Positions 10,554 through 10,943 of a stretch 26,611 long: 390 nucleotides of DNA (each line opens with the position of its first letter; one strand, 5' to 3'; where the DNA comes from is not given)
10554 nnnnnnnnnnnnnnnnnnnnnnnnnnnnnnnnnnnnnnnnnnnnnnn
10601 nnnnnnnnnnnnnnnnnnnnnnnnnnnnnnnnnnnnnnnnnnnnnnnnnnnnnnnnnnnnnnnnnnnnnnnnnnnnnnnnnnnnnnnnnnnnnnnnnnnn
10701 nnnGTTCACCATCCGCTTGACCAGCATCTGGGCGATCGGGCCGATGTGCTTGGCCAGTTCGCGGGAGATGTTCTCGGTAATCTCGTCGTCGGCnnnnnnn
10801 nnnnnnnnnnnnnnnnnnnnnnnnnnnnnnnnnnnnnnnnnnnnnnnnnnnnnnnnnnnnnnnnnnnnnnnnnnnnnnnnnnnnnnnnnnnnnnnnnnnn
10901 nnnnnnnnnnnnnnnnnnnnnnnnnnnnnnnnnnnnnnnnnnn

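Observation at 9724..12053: Output-less heme-c/HAMP membrane protein translationally coupled (ATGA) to a soluble STPK with a repeated C-terminal helical module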

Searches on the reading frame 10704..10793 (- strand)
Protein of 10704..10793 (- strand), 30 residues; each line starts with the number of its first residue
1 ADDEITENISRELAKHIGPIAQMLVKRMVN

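Call 75: search_solved_structures(query=A7, max_evalue=10, show_alignments=5)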
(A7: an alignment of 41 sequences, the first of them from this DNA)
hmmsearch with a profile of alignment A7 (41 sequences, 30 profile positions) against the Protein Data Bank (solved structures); distinct sequences matched with E-value up to 10: 12.
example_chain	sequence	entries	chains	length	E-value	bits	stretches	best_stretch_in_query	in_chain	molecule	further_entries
8k8g_A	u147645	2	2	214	0.0092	18.8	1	2-15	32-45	De novo design protein | De novo design protein -N9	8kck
1fr9_A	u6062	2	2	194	0.32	13.9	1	6-24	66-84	MOLYBDOPTERIN-GUANINE DINUCLEOTIDE BIOSYNTHESIS PROTEIN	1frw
1h4d_A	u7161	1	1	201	0.34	13.8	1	6-24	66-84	MOLYBDOPTERIN-GUANINE DINUCLEOTIDE BIOSYNTHESIS PROTEIN A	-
1hjj_A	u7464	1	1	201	0.34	13.8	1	6-24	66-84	MOLYBDOPTERIN-GUANINE DINUCLEOTIDE BIOSYNTHESIS PROTEIN A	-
1h4c_A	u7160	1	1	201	0.34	13.8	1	6-24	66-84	MOLYBDOPTERIN-GUANINE DINUCLEOTIDE BIOSYNTHESIS PROTEIN A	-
1e5k_A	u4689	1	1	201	0.35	13.8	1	6-24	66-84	MOLYBDOPTERIN-GUANINE DINUCLEOTIDE BIOSYNTHESIS PROTEIN A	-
1h4e_A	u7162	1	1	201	0.35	13.8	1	6-24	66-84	MOLYBDOPTERIN-GUANINE DINUCLEOTIDE BIOSYNTHESIS PROTEIN A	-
1hjl_A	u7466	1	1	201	0.35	13.8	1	6-24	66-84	MOLYBDOPTERIN-GUANINE DINUCLEOTIDE BIOSYNTHESIS PROTEIN A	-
4fzw_C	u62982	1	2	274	1.2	12.1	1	2-17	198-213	1,2-epoxyphenylacetyl-CoA isomerase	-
7q1t_A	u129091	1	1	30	5.2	10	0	3-15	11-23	apCC-Di-A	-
6z0m_B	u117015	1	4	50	5.3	10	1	1-13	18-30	Cys-Ncap strand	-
6z0l_B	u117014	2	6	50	5.6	9.9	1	1-13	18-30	Cys-N2 Strand | 'Cys-N2-SO3-' Strand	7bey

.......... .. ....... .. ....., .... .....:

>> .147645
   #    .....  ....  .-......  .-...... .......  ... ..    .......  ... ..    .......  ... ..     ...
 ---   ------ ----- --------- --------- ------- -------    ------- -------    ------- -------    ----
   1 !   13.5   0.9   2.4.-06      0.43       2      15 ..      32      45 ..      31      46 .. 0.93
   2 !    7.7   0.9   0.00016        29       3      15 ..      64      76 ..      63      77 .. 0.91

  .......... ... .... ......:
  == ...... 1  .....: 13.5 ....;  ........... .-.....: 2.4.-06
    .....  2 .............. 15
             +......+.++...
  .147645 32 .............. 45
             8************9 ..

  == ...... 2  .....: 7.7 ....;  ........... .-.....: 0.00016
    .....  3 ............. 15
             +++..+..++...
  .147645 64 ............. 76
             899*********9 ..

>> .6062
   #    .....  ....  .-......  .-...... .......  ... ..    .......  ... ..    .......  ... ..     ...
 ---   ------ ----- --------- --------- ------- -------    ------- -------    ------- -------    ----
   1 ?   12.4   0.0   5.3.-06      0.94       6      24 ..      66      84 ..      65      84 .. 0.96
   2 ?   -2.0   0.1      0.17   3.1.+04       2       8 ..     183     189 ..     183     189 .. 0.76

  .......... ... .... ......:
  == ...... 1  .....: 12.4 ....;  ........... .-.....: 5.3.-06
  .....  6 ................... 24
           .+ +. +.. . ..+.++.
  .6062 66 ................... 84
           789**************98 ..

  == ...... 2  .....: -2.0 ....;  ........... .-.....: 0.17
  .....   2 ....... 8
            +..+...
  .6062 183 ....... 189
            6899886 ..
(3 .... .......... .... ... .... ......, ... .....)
